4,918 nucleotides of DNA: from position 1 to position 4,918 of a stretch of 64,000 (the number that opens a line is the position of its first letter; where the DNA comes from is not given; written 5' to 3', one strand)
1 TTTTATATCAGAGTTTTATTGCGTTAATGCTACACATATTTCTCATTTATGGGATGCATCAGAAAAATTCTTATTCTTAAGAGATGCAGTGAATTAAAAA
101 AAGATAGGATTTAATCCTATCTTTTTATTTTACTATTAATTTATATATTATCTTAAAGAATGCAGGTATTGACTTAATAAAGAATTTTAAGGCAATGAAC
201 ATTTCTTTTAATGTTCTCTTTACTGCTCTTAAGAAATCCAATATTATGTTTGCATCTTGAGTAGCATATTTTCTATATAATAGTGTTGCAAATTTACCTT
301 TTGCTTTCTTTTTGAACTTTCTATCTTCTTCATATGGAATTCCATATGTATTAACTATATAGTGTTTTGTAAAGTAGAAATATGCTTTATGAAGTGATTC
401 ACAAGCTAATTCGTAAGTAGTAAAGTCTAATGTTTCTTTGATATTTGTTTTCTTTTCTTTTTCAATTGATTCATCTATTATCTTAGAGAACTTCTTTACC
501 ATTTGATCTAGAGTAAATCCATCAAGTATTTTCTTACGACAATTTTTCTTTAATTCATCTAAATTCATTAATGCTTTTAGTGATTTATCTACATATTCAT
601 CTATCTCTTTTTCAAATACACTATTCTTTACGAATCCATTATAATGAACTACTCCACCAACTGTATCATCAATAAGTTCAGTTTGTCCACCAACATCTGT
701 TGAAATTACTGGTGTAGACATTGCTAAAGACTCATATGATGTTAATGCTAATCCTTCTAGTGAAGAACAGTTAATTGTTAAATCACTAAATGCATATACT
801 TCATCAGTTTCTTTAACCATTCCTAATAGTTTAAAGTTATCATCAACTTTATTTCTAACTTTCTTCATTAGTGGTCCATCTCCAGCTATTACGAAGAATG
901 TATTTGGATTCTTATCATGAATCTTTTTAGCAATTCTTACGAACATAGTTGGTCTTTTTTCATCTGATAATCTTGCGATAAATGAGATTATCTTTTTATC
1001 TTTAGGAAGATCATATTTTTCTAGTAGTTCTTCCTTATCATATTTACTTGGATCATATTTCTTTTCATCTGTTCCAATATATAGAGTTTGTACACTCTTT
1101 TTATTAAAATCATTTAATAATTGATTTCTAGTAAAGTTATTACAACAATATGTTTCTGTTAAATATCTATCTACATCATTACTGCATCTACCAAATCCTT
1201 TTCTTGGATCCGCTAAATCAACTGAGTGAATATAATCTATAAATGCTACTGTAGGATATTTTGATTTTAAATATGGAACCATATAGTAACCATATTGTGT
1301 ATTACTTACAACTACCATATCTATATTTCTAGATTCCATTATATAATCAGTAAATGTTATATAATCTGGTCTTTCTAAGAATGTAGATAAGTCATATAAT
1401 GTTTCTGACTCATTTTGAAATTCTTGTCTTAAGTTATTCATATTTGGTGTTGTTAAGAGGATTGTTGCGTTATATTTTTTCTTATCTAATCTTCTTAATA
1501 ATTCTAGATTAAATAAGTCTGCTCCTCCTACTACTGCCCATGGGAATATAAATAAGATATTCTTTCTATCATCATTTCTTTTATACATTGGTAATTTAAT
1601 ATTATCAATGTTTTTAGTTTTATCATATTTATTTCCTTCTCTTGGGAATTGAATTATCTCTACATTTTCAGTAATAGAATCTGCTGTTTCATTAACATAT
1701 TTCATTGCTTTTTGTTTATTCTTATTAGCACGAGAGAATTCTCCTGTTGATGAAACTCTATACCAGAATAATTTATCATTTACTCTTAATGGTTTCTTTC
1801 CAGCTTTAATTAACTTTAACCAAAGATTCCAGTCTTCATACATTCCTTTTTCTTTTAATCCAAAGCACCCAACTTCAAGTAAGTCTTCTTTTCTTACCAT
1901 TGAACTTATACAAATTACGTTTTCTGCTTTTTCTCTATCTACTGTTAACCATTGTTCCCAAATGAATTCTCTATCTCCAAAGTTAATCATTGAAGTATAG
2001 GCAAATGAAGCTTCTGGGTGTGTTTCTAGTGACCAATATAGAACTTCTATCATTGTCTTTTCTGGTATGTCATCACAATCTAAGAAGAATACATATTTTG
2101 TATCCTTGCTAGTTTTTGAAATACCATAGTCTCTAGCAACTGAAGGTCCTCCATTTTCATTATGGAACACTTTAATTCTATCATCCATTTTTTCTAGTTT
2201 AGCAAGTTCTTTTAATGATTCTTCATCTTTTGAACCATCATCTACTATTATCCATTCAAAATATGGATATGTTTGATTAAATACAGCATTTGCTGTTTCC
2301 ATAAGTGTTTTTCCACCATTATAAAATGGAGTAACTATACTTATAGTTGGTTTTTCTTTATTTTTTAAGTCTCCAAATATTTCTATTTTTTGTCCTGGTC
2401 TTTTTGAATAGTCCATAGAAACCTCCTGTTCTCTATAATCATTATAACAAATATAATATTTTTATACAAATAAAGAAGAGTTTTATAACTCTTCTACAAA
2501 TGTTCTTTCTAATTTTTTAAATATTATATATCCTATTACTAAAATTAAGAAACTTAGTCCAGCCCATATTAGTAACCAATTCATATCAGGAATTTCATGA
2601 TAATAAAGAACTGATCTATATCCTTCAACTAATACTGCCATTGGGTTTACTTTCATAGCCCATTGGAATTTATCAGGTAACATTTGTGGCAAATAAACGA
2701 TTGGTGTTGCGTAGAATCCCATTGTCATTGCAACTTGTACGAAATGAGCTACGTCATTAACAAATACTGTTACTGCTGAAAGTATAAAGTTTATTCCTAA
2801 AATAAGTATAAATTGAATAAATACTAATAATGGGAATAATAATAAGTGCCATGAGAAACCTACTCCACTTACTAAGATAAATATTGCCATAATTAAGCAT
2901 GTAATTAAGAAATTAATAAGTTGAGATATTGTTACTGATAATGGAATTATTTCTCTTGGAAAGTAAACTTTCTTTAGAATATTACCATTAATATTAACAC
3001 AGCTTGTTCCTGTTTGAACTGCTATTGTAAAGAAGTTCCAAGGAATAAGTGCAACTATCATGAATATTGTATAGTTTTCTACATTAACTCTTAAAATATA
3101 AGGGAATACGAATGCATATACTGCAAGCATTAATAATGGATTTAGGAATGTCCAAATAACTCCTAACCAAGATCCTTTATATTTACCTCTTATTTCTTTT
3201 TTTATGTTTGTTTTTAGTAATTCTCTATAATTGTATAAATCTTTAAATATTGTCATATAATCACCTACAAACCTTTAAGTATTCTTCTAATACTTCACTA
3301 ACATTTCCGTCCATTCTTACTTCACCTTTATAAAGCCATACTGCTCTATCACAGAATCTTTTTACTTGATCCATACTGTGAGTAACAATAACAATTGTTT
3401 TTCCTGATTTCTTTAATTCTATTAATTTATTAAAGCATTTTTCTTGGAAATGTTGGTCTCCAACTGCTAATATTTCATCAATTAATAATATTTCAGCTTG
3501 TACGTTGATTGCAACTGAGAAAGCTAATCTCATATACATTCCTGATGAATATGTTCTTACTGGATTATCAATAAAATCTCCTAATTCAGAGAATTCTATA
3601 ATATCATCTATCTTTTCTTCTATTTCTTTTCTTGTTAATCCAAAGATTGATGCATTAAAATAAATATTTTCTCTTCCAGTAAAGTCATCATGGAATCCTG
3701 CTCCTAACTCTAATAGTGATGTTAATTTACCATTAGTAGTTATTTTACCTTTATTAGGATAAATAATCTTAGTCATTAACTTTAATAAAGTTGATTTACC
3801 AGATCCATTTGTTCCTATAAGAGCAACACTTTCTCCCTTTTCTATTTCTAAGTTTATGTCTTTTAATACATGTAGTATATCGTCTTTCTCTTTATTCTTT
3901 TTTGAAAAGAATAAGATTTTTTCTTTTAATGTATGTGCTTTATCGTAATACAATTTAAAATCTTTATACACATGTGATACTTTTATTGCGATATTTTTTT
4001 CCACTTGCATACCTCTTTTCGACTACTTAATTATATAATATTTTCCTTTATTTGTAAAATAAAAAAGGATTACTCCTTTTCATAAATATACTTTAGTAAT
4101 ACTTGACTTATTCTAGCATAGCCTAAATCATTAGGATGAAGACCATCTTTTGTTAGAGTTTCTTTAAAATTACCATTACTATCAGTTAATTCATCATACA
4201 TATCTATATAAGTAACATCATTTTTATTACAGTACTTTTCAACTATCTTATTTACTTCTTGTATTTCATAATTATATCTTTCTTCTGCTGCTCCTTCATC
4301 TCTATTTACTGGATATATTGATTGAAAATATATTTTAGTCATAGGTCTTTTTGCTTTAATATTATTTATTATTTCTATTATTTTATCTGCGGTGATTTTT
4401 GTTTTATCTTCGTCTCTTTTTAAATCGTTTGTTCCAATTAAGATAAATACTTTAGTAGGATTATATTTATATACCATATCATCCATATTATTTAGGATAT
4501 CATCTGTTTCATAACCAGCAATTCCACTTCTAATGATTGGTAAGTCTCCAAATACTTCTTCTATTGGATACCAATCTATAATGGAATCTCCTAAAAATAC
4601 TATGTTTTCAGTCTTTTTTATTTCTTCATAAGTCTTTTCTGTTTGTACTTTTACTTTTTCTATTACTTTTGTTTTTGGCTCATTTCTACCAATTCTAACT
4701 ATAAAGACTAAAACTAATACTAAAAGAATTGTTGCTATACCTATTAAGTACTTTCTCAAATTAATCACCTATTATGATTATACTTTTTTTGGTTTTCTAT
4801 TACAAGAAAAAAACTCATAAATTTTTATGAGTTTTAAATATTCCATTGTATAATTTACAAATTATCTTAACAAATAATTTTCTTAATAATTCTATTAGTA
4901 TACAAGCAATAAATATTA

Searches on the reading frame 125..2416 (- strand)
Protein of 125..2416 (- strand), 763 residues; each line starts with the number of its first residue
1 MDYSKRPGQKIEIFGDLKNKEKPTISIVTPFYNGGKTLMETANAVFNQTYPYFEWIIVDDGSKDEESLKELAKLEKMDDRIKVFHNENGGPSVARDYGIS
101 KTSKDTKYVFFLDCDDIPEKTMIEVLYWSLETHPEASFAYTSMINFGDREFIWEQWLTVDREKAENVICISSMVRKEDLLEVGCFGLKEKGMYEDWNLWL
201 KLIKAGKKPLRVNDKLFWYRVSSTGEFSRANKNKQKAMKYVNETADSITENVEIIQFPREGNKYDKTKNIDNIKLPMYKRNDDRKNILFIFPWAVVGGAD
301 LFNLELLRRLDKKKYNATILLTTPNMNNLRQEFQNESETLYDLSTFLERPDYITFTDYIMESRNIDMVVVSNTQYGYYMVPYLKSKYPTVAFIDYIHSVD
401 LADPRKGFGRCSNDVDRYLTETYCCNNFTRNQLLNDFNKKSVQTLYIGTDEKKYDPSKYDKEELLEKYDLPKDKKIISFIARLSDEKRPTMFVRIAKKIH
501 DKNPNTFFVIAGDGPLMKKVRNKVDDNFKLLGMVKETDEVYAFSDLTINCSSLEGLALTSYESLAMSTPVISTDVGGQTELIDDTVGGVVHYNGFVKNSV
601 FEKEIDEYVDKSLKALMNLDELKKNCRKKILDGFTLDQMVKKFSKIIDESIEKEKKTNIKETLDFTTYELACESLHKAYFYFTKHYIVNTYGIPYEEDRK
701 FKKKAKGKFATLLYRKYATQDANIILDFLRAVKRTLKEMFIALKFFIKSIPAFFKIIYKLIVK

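Call 8: search_protein_families(library=pfam, proteins=[window:125-2416:-], max_evalue=0.001)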
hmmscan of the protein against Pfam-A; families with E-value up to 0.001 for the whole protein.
window:125-2416:- (763 aa): 4 families
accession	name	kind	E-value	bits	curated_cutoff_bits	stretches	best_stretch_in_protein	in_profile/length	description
PF00535.33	Glycos_transf_2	-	3.9e-27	95.7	23.3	1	26-157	1-130/168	Glycosyl transferase family 2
PF00534.26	Glycos_transf_1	-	3.7e-24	85.6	26.4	1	460-623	1-166/172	Glycosyl transferases group 1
PF13692.12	Glyco_trans_1_4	-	4.7e-21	76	27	1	475-590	2-123/142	Glycosyl transferases group 1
PF13641.12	Glyco_tranf_2_3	-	5.9e-06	26.9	27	1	23-218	1-210/230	Glycosyltransferase like family 2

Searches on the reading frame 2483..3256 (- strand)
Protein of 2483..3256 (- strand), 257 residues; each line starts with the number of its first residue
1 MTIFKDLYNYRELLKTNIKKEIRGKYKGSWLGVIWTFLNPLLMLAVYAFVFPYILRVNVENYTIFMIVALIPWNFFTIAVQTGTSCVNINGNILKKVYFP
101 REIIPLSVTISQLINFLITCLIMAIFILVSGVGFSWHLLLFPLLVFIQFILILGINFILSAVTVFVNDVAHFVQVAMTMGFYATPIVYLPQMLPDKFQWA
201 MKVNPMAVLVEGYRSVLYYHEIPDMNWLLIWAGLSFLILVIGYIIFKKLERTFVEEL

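Call 8: search_protein_families(library=pfam, proteins=[window:2483-3256:-], max_evalue=0.001)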
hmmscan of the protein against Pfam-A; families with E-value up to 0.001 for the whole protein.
window:2483-3256:- (257 aa): 1 family
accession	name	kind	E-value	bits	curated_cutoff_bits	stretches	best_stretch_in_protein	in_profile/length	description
PF01061.29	ABC2_membrane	-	4.3e-22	79.1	26.9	1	13-218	2-211/211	ABC-2 type transporter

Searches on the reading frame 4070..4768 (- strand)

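Call 8: search_protein_families(library=pfam, proteins=[window:4070-4768:-], max_evalue=0.001)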
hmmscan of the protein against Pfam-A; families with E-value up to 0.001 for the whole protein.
window:4070-4768:- (232 aa): 4 families
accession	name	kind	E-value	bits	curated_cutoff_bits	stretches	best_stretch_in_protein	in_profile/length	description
PF13472.12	Lipase_GDSL_2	-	8.3e-28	98.5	32.9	1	71-219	25-178/178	GDSL-like Lipase/Acylhydrolase family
PF00657.28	Lipase_GDSL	-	1.3e-11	45.5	23.6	1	82-221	48-205/208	GDSL-like Lipase/Acylhydrolase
PF04311.20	DUF459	-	2e-07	31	27.2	1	81-208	37-168/197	Protein of unknown function (DUF459)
PF14606.12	Lipase_GDSL_3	-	2.3e-05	25.2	27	1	127-227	77-176/178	GDSL-like Lipase/Acylhydrolase family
